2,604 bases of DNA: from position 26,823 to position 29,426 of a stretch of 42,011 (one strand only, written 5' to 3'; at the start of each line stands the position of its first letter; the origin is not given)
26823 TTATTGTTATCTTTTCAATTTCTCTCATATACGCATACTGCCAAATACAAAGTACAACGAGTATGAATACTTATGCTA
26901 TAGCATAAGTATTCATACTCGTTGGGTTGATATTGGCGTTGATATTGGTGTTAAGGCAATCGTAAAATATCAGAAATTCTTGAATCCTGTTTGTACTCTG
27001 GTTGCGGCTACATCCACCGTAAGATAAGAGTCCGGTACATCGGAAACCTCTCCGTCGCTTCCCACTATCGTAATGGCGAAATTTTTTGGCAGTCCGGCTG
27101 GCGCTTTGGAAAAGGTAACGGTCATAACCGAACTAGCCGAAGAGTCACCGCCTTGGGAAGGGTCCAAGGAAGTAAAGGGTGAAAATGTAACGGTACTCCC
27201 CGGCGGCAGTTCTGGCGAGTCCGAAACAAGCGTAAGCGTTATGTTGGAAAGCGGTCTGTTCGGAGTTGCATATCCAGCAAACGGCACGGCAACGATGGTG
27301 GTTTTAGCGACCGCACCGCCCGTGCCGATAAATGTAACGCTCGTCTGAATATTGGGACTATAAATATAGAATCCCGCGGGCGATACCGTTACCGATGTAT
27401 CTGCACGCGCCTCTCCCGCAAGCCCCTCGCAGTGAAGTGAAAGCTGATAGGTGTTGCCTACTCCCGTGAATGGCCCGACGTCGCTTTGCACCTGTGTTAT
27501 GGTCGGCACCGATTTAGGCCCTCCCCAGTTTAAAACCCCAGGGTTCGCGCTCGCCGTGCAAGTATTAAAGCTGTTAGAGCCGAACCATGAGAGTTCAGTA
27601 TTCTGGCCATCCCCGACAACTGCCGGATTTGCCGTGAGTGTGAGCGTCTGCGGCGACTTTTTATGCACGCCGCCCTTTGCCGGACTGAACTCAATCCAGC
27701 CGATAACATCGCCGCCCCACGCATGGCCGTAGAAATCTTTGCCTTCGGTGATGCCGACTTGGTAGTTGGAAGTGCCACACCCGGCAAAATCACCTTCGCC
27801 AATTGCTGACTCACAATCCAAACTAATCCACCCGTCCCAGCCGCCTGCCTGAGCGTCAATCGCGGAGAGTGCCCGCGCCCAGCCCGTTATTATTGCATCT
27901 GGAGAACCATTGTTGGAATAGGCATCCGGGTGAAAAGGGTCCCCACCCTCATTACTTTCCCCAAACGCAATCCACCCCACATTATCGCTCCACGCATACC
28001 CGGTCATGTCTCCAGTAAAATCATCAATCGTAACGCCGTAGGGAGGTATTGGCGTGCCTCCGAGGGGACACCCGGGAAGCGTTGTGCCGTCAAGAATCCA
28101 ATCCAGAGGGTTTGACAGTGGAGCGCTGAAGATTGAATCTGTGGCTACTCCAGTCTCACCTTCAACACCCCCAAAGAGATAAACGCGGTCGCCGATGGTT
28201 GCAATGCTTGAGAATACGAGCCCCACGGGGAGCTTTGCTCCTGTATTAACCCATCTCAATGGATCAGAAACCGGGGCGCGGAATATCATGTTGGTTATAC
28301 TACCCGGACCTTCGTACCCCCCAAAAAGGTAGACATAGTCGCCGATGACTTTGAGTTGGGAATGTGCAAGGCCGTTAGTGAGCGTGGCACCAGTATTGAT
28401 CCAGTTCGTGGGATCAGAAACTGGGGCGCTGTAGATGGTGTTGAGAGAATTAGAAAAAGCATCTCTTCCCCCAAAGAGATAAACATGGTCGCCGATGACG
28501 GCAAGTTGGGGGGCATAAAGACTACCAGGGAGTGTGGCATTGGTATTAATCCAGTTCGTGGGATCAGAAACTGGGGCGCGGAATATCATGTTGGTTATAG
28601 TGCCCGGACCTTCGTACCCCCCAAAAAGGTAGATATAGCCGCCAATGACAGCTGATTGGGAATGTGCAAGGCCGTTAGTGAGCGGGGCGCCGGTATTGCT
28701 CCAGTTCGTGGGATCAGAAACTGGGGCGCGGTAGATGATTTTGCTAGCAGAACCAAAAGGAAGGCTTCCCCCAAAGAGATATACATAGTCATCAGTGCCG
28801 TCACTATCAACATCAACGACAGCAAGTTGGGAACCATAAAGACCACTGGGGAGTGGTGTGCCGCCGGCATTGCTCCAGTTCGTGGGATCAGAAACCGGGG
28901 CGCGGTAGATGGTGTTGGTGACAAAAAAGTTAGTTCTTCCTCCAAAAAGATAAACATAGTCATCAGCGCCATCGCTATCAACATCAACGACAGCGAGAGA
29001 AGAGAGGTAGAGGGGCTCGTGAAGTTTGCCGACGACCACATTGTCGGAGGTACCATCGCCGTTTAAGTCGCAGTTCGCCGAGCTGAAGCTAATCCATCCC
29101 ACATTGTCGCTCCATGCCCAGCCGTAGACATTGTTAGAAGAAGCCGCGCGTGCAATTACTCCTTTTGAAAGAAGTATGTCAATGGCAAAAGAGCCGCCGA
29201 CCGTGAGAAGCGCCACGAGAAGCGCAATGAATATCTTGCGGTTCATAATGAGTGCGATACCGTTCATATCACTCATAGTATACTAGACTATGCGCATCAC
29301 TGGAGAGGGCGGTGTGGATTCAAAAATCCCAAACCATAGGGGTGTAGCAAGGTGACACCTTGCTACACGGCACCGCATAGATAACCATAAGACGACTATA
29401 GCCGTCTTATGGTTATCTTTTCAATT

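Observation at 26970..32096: Tandem secreted beta-propeller paralogs with constant ends and variable blades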

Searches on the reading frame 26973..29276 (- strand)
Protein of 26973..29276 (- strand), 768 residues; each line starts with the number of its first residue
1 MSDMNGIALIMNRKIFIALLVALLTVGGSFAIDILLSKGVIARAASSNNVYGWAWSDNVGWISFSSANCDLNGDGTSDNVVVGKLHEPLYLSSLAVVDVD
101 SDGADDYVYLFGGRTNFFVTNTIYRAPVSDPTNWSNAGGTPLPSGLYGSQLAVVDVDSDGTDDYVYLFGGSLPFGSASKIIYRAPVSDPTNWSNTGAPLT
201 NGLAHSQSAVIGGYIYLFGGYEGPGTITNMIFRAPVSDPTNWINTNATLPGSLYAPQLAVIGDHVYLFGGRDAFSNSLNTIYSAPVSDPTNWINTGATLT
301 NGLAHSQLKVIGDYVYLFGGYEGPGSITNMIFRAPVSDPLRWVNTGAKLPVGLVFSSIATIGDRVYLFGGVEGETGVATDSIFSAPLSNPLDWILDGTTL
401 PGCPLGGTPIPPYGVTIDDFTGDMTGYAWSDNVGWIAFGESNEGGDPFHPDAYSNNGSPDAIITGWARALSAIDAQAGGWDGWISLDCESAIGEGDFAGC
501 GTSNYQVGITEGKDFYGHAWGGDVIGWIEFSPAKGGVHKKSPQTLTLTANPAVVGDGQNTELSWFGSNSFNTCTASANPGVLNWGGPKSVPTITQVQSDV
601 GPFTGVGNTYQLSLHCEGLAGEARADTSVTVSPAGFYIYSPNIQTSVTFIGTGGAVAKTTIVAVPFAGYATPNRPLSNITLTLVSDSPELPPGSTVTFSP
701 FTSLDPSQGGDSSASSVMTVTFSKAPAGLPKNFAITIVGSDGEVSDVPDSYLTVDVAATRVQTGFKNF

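Call 4: search_protein_families(library=pfam, proteins=[window:26973-29276:-], max_evalue=1)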
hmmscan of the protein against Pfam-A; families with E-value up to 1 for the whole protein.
window:26973-29276:- (768 aa): 10 families
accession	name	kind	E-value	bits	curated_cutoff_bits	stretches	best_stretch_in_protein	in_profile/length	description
PF24681.1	Kelch_KLHDC2_KLHL20_DRC7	-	1.3e-24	87.2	50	3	208-327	4-128/221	KLHDC2/KLHL20/DRC7 Kelch-repeats domain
PF13964.12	Kelch_6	-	2.4e-19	69.1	25.3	5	205-233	4-32/50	Kelch motif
PF01344.31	Kelch_1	-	5.6e-11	42.2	20.1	3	259-282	8-30/46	Kelch motif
PF24981.1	Beta-prop_ATRN-LZTR1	-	4.1e-10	39.8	50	2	106-223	50-170/289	Attractin/LZTR1 beta-propeller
PF13418.12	Kelch_4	-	3.4e-09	36.9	21.6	2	211-230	10-30/49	Galactose oxidase, central domain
PF24996.1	NANM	-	1.8e-06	27.5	45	2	174-272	24-126/350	N-acetylneuraminate epimerase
PF07646.21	Kelch_2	-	5.4e-05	23.4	21.3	1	203-223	2-23/48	Kelch motif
PF13415.12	Kelch_3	-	0.00032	21.2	22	0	312-326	1-15/48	Galactose oxidase, central domain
PF01839.29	FG-GAP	-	0.00061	20.1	22.1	2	65-83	4-21/37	FG-GAP repeat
PF13517.12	FG-GAP_3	-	0.0033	18.4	26.9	1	98-165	1-60/61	FG-GAP-like repeat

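Call 5: search_protein_families(library=ncbifam, proteins=[window:26973-29276:-], max_evalue=1)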
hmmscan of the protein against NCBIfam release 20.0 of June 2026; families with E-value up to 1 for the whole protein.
window:26973-29276:- (768 aa): 0 families

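Call 18: find_homologous_proteins(query=window:26973-29276:-, max_evalue=0.00001)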
Query window:26973-29276:- (768 aa): 208 proteins with E <= 0.00001 among 8000 candidates; the best 120 are listed.
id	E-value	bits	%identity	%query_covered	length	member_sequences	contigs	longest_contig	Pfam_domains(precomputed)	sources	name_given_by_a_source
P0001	0.0e+0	1744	100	100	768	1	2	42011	PF24996.1,PF13964.13,PF24681.2,PF13415.13,PF24981.2,PF01344.32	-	-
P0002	6.6e-144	499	48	40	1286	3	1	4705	PF07646.22,PF24681.2,PF13854.13,PF13415.13,PF01833.31,PF24981.2,PF01344.32,PF25210.2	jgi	-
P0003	7.5e-115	403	42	42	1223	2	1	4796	PF24996.1,PF07646.22,PF13964.13,PF24681.2,PF13854.13,PF13415.13,PF01833.31,PF24981.2,PF01344.32,PF25210.2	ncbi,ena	-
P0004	8.2e-111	390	51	35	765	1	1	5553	PF24996.1,PF13964.13,PF24681.2,PF13854.13,PF13415.13,PF24981.2,PF01344.32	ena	-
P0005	1.7e-92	329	39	55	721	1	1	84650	PF24996.1,PF24681.2,PF13415.13,PF24981.2,PF01344.32,PF00041.28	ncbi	-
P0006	1.7e-92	329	51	37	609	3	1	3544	PF24996.1,PF13964.13,PF24681.2,PF13854.13,PF13415.13,PF24981.2,PF01344.32,PF25210.2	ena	-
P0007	9.6e-91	323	55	36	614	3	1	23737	PF24996.1,PF13964.13,PF24681.2,PF13415.13,PF24981.2,PF01344.32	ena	-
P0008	4.2e-88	315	47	34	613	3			PF24681.2,PF13415.13,PF01344.32,PF25210.2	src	-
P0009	9.1e-88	314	51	35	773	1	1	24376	PF24996.1,PF13964.13,PF24681.2,PF13415.13,PF25852.1,PF24981.2,PF01344.32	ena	-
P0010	7.4e-87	311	49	35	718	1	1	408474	PF13964.13,PF24681.2,PF13415.13,PF24981.2,PF01344.32,PF00041.28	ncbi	-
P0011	7.6e-87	311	52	37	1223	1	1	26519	PF13964.13,PF24681.2,PF13415.13,PF13884.12,PF01344.32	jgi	jgi:hypothetical protein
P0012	4.3e-84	301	47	36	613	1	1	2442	PF24996.1,PF07646.22,PF13964.13,PF24681.2,PF13854.13,PF13415.13,PF24981.2,PF01344.32,PF25210.2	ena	-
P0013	4.7e-84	301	54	37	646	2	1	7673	PF24996.1,PF13964.13,PF24681.2,PF13415.13,PF25852.1,PF24981.2,PF01344.32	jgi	jgi:N-acetylneuraminic acid mutarotase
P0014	2.5e-83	299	48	36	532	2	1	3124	PF24996.1,PF24681.2,PF23364.2,PF13415.13,PF25852.1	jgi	-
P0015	9.0e-83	297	51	36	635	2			PF24996.1,PF13964.13,PF24681.2,PF13854.13,PF13415.13,PF24981.2,PF01344.32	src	-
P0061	7.2e-37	145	35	48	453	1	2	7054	-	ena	-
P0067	8.2e-29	119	42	20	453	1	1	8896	PF00801.27,PF18911.7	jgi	-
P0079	1.7e-23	101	40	17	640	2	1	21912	PF25788.3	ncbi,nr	ncbi:MAG: hypothetical protein PHF44_03775 [Candidatus Pacebacteria bacterium]|nr:hypothetical prote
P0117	3.7e-14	70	35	29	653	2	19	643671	-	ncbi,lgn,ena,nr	ncbi:hypothetical protein H6790_00370 [Candidatus Nomurabacteria bacterium]|nr:hypothetical protein 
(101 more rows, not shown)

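Call 20: search_protein_families(library=pfam, proteins=[P0079, P0067, P0061, P0005, P0117], max_evalue=0.01)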
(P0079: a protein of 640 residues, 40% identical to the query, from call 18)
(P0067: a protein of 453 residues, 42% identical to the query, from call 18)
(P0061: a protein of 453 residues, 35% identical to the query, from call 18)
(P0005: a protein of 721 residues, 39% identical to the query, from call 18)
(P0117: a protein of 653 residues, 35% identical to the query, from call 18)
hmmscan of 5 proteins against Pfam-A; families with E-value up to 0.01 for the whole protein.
P0079 (640 aa): 1 family
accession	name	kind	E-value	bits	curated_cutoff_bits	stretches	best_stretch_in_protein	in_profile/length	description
PF25788.1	Ig_Rha78A_N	-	5.3e-11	43.1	27.4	1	413-502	16-102/105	Rha78A-like, N-terminal immunoglobulin domain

P0067 (453 aa): 2 families
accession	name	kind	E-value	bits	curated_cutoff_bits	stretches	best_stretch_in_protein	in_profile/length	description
PF00801.26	PKD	-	2.9e-07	30.8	23.5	1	386-431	30-71/80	PKD domain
PF18911.6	PKD_4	-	4.6e-06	27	27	1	383-434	29-77/85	PKD domain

P0061 (453 aa): 0 families

P0005 (721 aa): 9 families
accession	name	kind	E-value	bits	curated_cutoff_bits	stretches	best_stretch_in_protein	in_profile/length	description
PF24681.1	Kelch_KLHDC2_KLHL20_DRC7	-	2.3e-23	83.1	50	2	51-219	45-221/221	KLHDC2/KLHL20/DRC7 Kelch-repeats domain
PF13964.12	Kelch_6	-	3.1e-19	68.7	25.3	2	60-88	4-32/50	Kelch motif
PF13418.12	Kelch_4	-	1.6e-08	34.8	21.6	0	164-181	9-28/49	Galactose oxidase, central domain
PF00041.27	fn3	-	3.3e-08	34.1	25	1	346-428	2-79/84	Fibronectin type III domain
PF01344.31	Kelch_1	-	7.9e-08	32.1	20.1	0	259-282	8-31/46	Kelch motif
PF24996.1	NANM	-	4.9e-07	29.4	45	1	153-279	4-133/350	N-acetylneuraminate epimerase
PF24981.1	Beta-prop_ATRN-LZTR1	-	2.5e-06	27.4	50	0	60-175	42-168/289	Attractin/LZTR1 beta-propeller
PF13415.12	Kelch_3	-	4.4e-06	27.2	22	0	262-300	1-38/48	Galactose oxidase, central domain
PF25210.1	Kelch_FKB95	-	0.0017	18.5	70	0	255-322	35-100/268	FKB95, Kelch-repeats domain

P0117 (653 aa): 0 families

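Call 32: find_encoding_contigs(protein=P0001, flank=10000, max_places=6)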
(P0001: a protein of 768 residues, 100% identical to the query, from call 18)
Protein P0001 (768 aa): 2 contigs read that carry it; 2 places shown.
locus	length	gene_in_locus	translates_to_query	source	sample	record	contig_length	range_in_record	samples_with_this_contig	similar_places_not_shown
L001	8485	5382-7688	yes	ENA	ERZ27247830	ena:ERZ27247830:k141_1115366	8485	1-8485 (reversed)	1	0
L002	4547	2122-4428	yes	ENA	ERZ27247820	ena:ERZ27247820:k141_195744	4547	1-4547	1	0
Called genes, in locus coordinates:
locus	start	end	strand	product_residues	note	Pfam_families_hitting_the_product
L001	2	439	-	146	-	?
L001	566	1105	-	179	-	PF00719:Pyrophosphatase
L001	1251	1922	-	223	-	-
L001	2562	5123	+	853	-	PF13415:Beta-prop_FBX42 (faint), PF24681:Kelch_KLHDC2_KLHL20_DRC7 (weak)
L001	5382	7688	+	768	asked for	PF24681:Kelch_KLHDC2_KLHL20_DRC7, PF01344:Kelch_1 (faint), PF13415:Beta-prop_FBX42 (weak), PF24981:Beta-prop_ATRN-LZTR1 (weak), PF24996:NANM (faint), PF13964:Beta-prop_Calicin (faint), PF13415:Beta-prop_FBX42, PF24681:Kelch_KLHDC2_KLHL20_DRC7 (weak)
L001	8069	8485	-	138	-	?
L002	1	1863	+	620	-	?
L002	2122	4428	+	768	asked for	PF24681:Kelch_KLHDC2_KLHL20_DRC7, PF01344:Kelch_1 (faint), PF13415:Beta-prop_FBX42 (weak), PF24981:Beta-prop_ATRN-LZTR1 (weak), PF24996:NANM (faint), PF13964:Beta-prop_Calicin (faint), PF13415:Beta-prop_FBX42, PF24681:Kelch_KLHDC2_KLHL20_DRC7 (weak)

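Call 33: find_encoding_contigs(protein=P0061, flank=10000, max_places=6)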
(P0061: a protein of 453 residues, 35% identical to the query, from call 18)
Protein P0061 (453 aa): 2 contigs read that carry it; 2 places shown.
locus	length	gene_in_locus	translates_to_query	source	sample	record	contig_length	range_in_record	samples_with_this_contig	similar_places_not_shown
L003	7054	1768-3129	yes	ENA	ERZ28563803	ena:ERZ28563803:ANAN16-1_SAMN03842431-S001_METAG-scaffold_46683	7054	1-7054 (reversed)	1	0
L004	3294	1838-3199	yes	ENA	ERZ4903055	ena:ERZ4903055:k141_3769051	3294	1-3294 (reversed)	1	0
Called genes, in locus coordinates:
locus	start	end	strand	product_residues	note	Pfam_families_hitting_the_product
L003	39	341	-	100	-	-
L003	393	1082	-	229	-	-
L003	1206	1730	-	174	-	PF00719:Pyrophosphatase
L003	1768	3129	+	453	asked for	-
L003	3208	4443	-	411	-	PF08529:NusA_N, PF00575:S1 (weak), PF13184:KH_NusA_1st, PF26594:KH_NusA_2nd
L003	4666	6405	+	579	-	PF05157:MshEN, PF00437:T2SSE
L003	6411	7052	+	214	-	?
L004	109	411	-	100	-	-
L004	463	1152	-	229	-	-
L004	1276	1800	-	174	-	PF00719:Pyrophosphatase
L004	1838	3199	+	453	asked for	-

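Call 44: predict_structure(alignment_id=A2)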
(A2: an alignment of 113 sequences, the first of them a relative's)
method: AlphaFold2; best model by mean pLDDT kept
length: 453 residues; sequences in the alignment: 113
mean_pLDDT: 81.2   pTM: 0.63
mean pLDDT of the five models: 81.2, 80.9, 79.4, 78.4, 77.7
residues with pLDDT >= 90: 157; 70-90: 198; 50-70: 87; < 50: 11
segments of 3 or more residues with pLDDT < 50: 1-4, 16-19
pLDDT, mean of each block of 10 residues (from residue 1): 47 51 67 88 68 62 92 91 84 82 92 88 69 78 90 94 73 89 75 95 91 80 60 75 85 91 93 90 82 90 92 77 92 85 85 90 90 84 77 84 93 86 84 61 64 57
secondary structure, 60 per line:
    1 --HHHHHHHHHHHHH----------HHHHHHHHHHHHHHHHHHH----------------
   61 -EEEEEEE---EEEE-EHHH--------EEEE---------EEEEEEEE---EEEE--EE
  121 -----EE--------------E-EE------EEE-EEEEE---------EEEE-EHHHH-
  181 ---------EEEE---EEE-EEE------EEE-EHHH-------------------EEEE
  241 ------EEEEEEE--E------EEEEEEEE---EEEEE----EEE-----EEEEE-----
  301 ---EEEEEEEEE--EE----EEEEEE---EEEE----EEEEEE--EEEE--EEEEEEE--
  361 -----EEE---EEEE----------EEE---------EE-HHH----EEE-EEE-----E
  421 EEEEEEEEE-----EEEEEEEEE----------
elements in order: H3-15 H26-44 E62-68 E72-75 E89-92 E102-109 E113-116 E152-154 E156-160 E170-173 H176-179 E190-193 E197-199 E201-203 E210-212 E237-240 E247-253 E263-270 E274-278 E283-285 E291-295 E304-312 E321-326 E330-333 E338-343 E346-349 E352-358 E366-368 E372-375 E386-388 E408-410 E412-414 E420-429 E435-443

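Call 47: fold_search(model_id=the predicted structure, library=pdb)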
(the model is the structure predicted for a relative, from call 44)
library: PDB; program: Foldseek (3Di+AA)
matches with E <= 10: 1757; with E <= 0.001: 190
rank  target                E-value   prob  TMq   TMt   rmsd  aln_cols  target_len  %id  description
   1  6fg9_A                1.6e-05  0.97  0.18  0.10  25.1       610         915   10  Mouse SORCS2 ectodomain (sortilin related VPS10 domain containing receptor 2) (released 2018-08-01)
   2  9ijj_O                2.6e-05  1.00  0.18  0.07  13.9       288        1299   12  In situ structure of the central apparatus in mouse sperm axoneme. (released 2025-06-04)
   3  8glv_DA               2.6e-05  0.96  0.15  0.03  19.3       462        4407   10  96-nm repeat unit of doublet microtubules from Chlamydomonas reinhardtii flagella (released 2023-05-31)
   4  9rcu_A                3.1e-05  1.00  0.18  0.27  10.9       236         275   11  Cardioderma bat coronavirus 2B receptor binding domain in complex with human CEACAM6 (released 2026-04-08)
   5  9gsd_B                3.3e-05  1.00  0.16  0.27  13.2       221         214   10  Cryo-EM structure of mouse PMCA-NPTN complex captured in E2 state (BEF3) (released 2025-08-06)
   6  4kkp_B                3.5e-05  1.00  0.16  0.27  16.2       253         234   14  Crystal structure of Vibrio cholerae RbmA (crystal form 2) (released 2013-05-22)
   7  2f8v_A                4.7e-05  1.00  0.16  0.31  13.2       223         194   12  Structure of full length telethonin in complex with the N-terminus of titin (released 2006-06-27)
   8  8q6t_I                4.7e-05  1.00  0.17  0.09  13.7       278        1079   10  Helical reconstruction of the relaxed thick filament from FIB milled left ventricular mouse myofibrils (released 2023-11-01)
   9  6tpv_A                5.0e-05  1.00  0.16  0.29  10.2       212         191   12  Crystal structures of FNIII domain one and two of the human leucocyte common antigen-related protein, LAR (released 2020-05-13)
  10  6fwx_B                5.8e-05  1.00  0.16  0.28  12.4       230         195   13  Chimeric titin Z1Z2-Z1Z2 tandem (Z1212) functionalized with a GRGDS exogenous peptide from fibronectin (released 2019-03-27)
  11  6sdb_B                6.4e-05  1.00  0.17  0.34  14.8       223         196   11  Chimeric titin Z1Z2 functionalized with a KLER exogenous peptide from decorin (released 2019-09-18)
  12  7sqc_2A               7.1e-05  1.00  0.18  0.11  14.7       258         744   16  Ciliary C1 central pair apparatus isolated from Chlamydomonas reinhardtii (released 2022-04-13)
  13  7y71_O                7.5e-05  1.00  0.15  0.27  14.2       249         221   12  SARS-CoV-2 spike glycoprotein trimer complexed with Fab fragment of anti-RBD antibody E7 (released 2023-08-02)
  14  4yfe_A                7.5e-05  1.00  0.16  0.27  10.9       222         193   13  Crystal structure of PTP delta Fn1-Fn2 (released 2015-05-06)
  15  1j86_B                7.9e-05  1.00  0.15  0.32  16.6       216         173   16  HUMAN HIGH AFFINITY FC RECEPTOR FC(EPSILON)RI(ALPHA), MONOCLINIC CRYSTAL FORM 2 (released 2001-08-29)
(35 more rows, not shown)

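Call 49: search_solved_structures(query=A2, max_evalue=10, show_alignments=2)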
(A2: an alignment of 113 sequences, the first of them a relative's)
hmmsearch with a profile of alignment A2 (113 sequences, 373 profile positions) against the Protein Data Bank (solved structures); distinct sequences matched with E-value up to 10: 1.
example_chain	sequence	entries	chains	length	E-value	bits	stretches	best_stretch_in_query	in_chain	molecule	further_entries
8t1i_J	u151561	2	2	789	7.9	9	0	202-316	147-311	Mediator of RNA polymerase II transcription subunit 15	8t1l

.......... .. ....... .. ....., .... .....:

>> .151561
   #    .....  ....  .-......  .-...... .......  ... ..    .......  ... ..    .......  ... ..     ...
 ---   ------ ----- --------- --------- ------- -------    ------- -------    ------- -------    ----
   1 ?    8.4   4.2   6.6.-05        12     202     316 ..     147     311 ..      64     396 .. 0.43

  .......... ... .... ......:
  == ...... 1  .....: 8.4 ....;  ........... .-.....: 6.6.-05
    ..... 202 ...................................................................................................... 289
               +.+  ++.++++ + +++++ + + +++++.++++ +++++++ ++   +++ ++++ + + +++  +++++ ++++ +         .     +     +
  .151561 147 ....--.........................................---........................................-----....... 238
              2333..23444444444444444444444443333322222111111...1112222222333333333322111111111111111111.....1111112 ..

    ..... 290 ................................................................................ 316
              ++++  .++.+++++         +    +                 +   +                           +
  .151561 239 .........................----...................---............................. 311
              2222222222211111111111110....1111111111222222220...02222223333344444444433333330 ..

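Call 71: search_protein_representatives(protein=window:26973-29276:-)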
Query: 768 residues. Proteins with E-value up to 0.001 (for the whole library): 5224; up to 1e-10: 1544; up to 1e-30: 159. The best 150 are listed.
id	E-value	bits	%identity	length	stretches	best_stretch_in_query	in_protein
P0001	0.0e+00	1743.9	100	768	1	1-768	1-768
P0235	0.0e+00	1692.8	54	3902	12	170-375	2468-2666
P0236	0.0e+00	1188.3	46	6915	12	165-387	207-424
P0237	0.0e+00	1143.7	49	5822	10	178-389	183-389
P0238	7.2e-279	943.9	51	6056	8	175-389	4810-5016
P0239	5.8e-257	871.5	44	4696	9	132-395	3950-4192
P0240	1.1e-215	734.9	46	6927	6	95-388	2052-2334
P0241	1.2e-207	708.3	49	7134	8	118-370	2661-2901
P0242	3.1e-175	601.2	46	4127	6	181-388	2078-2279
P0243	3.8e-173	594.2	47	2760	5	164-401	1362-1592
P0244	8.2e-161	553.4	54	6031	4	157-371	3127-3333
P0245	1.7e-144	499.5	47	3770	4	175-388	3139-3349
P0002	2.1e-144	499.2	54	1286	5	191-373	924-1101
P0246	1.2e-137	476.9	43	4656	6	210-385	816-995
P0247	2.3e-134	466.0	49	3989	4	123-402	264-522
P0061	2.3e-37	145.2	42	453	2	406-768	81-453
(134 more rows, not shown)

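Call 87: search_protein_families(library=phrogs, proteins=[window:26973-29276:-], max_evalue=0.001)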
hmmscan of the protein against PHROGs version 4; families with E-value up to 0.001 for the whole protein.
window:26973-29276:- (768 aa): 1 family
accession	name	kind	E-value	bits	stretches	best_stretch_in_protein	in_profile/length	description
phrog_12615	-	unknown function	1e-07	32.4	0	242-375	74-200/290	-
